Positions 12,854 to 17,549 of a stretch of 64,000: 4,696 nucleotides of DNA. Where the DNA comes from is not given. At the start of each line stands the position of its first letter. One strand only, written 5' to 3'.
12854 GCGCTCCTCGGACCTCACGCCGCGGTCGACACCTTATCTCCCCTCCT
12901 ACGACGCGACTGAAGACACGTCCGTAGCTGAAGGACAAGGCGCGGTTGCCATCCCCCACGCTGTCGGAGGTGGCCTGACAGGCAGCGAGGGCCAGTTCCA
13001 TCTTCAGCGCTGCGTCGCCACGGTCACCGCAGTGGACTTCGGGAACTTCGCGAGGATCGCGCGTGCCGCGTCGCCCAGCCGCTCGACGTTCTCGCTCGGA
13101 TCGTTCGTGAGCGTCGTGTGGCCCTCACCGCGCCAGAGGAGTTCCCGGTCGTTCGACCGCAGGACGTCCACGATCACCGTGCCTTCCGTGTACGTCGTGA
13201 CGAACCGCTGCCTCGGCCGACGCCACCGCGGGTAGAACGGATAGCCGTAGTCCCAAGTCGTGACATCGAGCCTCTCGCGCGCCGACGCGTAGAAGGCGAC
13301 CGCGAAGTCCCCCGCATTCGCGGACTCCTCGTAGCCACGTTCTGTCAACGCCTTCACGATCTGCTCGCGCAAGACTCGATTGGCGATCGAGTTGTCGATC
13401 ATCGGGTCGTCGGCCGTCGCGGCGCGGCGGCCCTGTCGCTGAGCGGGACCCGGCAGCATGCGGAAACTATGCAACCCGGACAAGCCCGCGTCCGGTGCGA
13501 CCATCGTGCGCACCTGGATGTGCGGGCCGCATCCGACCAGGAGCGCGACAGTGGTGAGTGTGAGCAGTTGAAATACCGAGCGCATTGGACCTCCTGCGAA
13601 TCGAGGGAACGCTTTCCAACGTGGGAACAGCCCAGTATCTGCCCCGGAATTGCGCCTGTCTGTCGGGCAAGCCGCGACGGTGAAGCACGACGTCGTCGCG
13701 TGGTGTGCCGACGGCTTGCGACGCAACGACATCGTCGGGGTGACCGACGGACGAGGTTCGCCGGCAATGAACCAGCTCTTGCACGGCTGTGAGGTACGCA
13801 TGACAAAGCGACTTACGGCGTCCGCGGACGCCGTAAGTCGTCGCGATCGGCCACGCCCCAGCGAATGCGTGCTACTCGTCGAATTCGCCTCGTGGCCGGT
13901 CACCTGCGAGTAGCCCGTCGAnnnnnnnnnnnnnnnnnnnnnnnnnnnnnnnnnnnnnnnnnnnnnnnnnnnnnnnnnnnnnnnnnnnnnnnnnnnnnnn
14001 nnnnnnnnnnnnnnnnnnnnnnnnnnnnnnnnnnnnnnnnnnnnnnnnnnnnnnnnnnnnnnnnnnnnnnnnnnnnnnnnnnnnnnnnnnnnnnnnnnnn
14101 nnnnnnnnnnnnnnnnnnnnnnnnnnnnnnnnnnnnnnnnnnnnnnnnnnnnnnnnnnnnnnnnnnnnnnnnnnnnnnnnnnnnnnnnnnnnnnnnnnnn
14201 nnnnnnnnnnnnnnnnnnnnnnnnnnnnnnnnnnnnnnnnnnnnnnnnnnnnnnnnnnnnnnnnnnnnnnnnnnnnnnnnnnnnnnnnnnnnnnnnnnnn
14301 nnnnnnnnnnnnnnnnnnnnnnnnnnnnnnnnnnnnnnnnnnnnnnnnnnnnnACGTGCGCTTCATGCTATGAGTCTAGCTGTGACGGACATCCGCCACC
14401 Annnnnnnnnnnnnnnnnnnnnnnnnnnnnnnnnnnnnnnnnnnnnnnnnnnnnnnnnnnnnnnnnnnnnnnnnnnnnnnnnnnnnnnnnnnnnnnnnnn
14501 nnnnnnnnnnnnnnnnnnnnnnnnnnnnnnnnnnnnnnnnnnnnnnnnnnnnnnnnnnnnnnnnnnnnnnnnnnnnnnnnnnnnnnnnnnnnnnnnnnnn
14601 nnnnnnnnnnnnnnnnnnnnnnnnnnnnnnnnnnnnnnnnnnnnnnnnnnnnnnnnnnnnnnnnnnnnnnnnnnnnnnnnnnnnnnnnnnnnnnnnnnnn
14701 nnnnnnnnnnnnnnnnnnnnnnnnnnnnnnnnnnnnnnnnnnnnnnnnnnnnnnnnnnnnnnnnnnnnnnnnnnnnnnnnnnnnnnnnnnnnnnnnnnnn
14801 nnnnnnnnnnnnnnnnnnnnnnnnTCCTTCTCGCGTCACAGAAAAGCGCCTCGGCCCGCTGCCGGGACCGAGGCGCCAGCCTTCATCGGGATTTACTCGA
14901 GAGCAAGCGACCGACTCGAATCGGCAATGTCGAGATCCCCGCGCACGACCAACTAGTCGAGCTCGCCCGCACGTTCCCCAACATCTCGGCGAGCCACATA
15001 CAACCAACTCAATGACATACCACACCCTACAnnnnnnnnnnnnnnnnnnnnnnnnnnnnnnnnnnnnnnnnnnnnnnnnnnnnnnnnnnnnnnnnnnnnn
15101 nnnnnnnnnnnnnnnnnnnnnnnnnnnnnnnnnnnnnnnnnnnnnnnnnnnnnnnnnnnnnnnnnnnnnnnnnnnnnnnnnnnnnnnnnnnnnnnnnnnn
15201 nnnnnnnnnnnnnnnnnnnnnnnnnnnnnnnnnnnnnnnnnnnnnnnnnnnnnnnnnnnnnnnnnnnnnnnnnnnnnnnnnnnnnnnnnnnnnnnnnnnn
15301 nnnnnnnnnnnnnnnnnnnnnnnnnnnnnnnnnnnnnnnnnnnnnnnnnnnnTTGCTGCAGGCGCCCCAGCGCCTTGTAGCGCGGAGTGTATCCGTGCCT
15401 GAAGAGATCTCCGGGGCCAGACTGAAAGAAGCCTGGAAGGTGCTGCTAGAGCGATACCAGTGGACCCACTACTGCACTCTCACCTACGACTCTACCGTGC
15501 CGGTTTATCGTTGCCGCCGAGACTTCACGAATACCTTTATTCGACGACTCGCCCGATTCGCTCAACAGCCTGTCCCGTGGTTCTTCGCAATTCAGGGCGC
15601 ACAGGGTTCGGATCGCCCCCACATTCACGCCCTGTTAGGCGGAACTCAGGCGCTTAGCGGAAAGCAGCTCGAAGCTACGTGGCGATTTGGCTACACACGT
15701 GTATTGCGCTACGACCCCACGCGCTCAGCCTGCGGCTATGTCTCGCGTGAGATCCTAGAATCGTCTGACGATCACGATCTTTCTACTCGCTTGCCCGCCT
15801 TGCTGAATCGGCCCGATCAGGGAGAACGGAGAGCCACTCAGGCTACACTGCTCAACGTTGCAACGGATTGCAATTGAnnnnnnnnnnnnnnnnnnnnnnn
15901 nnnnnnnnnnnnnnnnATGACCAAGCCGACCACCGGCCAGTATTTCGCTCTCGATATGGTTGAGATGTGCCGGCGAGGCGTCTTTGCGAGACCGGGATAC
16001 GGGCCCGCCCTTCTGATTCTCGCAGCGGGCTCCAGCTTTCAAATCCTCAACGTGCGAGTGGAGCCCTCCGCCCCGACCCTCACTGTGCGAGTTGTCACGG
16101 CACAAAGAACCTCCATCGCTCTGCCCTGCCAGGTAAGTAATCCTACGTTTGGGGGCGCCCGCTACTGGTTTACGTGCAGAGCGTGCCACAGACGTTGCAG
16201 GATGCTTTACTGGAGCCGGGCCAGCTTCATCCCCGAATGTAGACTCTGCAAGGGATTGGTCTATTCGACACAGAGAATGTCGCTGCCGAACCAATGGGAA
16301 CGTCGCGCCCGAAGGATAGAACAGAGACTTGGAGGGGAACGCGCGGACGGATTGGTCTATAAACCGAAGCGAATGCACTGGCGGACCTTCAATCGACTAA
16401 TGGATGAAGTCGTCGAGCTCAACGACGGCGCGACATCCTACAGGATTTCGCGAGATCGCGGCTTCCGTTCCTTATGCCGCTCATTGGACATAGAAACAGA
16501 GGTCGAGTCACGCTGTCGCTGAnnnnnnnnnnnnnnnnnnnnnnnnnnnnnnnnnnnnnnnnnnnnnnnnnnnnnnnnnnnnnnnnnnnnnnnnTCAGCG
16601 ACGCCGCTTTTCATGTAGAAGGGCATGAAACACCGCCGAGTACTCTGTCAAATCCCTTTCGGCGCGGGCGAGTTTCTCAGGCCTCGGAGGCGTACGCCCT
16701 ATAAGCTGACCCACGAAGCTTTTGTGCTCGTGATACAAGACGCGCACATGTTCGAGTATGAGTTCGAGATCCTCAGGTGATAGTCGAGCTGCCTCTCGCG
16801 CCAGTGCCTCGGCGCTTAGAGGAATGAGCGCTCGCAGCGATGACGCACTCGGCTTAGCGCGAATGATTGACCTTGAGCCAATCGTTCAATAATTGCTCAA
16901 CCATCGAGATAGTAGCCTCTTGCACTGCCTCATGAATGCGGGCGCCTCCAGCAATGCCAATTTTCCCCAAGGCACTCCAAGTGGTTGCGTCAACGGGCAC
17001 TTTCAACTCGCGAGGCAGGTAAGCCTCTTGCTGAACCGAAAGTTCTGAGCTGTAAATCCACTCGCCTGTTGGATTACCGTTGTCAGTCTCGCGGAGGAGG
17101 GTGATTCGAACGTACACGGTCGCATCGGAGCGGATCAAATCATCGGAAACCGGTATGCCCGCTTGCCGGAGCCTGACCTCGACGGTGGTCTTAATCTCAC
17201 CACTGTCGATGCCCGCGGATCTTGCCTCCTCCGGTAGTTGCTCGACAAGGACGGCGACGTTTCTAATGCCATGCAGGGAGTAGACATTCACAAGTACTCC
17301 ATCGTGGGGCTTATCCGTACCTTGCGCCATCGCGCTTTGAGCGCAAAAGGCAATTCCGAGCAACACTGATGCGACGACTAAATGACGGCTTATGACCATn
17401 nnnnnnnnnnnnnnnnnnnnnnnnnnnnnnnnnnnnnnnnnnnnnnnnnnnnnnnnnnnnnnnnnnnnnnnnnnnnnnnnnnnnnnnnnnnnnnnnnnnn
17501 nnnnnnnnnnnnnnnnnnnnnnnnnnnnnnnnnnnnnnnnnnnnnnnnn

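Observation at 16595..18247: Low-GC cargo operon: Rx4H (HEPN-like) protein plus secreted protein plus small helical ORF, downstream of the element repressor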

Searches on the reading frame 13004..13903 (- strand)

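Call 78: search_protein_families(library=pfam, max_evalue=0.01, proteins=[window:13004-13903:-])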
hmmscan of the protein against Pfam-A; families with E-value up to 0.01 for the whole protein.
window:13004-13903:- (299 aa): 1 family
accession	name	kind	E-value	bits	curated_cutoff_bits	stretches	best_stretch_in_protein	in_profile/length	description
PF13590.11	DUF4136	-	2.8e-22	80.2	32.8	1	132-288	2-151/152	Domain of unknown function (DUF4136)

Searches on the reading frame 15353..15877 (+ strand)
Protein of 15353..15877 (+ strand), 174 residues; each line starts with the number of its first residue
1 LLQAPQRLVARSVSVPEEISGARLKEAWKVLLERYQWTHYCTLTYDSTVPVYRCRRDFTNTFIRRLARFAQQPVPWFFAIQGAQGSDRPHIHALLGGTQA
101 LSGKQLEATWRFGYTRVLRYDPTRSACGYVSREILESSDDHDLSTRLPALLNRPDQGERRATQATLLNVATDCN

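Call 6: search_protein_families(library=pfam, max_evalue=1, proteins=[window:15353-15877:+])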
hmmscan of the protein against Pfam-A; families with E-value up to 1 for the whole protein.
window:15353-15877:+ (174 aa): 3 families
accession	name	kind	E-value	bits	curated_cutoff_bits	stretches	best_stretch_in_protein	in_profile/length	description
PF23343.2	REP_ORF2-G2P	-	3.4e-07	30.9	27.8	1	39-133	2-94/99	Replication-associated protein ORF2/G2P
PF08724.16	Rep_N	-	0.019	15.2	27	1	35-99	30-95/186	Rep protein catalytic domain like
PF20526.3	DUF6741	-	0.17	12.5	27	1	32-69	57-93/129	Domain of unknown function (DUF6741)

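Call 7: search_protein_families(library=padloc, max_evalue=1, proteins=[window:15353-15877:+])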
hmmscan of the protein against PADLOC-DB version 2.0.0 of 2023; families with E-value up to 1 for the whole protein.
window:15353-15877:+ (174 aa): 0 families

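Call 8: search_protein_families(library=phrogs, max_evalue=1, proteins=[window:15353-15877:+])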
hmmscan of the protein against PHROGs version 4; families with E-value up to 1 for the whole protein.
window:15353-15877:+ (174 aa): 2 families
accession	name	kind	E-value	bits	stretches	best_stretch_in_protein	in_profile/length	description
phrog_942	-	DNA, RNA and nucleotide metabolism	0.01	16.2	1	34-132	113-232/501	replication initiation protein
phrog_33416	-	unknown function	0.2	13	0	11-32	23-44/66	-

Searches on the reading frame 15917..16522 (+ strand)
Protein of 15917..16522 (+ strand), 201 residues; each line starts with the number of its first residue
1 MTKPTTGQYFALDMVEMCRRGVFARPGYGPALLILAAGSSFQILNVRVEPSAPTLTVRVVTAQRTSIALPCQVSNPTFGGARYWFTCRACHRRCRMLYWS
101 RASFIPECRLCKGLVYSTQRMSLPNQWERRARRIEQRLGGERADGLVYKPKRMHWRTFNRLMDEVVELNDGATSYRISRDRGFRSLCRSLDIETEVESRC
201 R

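Call 6: search_protein_families(library=pfam, max_evalue=1, proteins=[window:15917-16522:+])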
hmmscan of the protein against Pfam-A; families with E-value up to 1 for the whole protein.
window:15917-16522:+ (201 aa): 0 families

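Call 7: search_protein_families(library=padloc, max_evalue=1, proteins=[window:15917-16522:+])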
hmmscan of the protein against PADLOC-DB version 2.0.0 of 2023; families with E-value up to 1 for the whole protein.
window:15917-16522:+ (201 aa): 0 families

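Call 8: search_protein_families(library=phrogs, max_evalue=1, proteins=[window:15917-16522:+])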
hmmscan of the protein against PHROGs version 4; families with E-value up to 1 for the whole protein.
window:15917-16522:+ (201 aa): 1 family
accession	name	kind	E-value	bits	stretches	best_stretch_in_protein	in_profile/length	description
phrog_4046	-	unknown function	0.12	12.8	1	75-139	40-102/301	-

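Call 105: find_related_loci(query=window:15917-16522:+, collection=viral_contigs, flank=6000)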
Query window:15917-16522:+ (201 aa) in viral_contigs; peptide patterns used: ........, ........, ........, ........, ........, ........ (x = any residue, [..] = any of these).
16 stretches matched a pattern, but none encodes a relative of the query by tblastn (E <= 1e-3).

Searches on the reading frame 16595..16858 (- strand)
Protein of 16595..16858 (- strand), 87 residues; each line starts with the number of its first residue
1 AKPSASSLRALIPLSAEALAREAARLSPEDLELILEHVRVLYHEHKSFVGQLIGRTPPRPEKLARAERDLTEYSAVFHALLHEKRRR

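Call 6: search_protein_families(library=pfam, max_evalue=1, proteins=[window:16595-16858:-])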
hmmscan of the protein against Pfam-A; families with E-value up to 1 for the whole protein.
window:16595-16858:- (87 aa): 0 families

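Call 7: search_protein_families(library=padloc, max_evalue=1, proteins=[window:16595-16858:-])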
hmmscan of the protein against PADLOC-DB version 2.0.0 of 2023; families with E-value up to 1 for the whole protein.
window:16595-16858:- (87 aa): 1 family
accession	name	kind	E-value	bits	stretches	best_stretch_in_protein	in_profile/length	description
PDLC03298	MTase_II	-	0.0032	14.6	1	26-68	280-325/362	Type II methyltransferase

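Call 8: search_protein_families(library=phrogs, max_evalue=1, proteins=[window:16595-16858:-])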
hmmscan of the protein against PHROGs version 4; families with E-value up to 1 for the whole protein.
window:16595-16858:- (87 aa): 0 families

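Call 106: search_dna_similar(query=window:16598-16840:-, collection=plasmids, mode=protein, max_evalue=1, max_rows=8)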
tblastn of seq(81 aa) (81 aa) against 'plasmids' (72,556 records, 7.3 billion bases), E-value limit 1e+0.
No match.

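Call 107: search_dna_similar(query=window:16598-16840:-, collection=phages, mode=protein, max_evalue=1, max_rows=8)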
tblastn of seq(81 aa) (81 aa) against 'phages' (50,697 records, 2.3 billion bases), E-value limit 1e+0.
No match.

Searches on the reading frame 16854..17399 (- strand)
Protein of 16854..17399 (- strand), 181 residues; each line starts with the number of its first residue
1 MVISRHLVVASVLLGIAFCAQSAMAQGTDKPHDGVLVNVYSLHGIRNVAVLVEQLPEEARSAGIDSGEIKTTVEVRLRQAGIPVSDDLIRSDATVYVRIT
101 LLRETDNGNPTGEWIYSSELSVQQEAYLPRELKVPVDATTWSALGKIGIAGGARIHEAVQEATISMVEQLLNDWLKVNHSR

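Call 6: search_protein_families(library=pfam, max_evalue=1, proteins=[window:16854-17399:-])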
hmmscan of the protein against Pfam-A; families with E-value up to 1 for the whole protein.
window:16854-17399:- (181 aa): 1 family
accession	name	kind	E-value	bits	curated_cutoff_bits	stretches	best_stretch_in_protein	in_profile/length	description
PF03923.18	Lipoprotein_16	-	0.18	11.9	25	1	47-114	47-116/159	Uncharacterized lipoprotein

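Call 7: search_protein_families(library=padloc, max_evalue=1, proteins=[window:16854-17399:-])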
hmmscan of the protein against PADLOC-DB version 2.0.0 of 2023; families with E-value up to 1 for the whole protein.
window:16854-17399:- (181 aa): 0 families

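Call 8: search_protein_families(library=phrogs, max_evalue=1, proteins=[window:16854-17399:-])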
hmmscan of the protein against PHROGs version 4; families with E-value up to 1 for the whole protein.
window:16854-17399:- (181 aa): 1 family
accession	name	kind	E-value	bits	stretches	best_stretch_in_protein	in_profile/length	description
phrog_9631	-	unknown function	0.076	14.4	1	2-49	19-63/78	-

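Call 16: find_homologous_proteins(query=window:16854-17399:-, max_evalue=0.01)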
Query window:16854-17399:- (181 aa): 1 proteins with E <= 0.01 among 150 candidates.
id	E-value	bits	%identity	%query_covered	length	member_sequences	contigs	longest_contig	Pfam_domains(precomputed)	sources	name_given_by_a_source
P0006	2.1e-111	387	100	100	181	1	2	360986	-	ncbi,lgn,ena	-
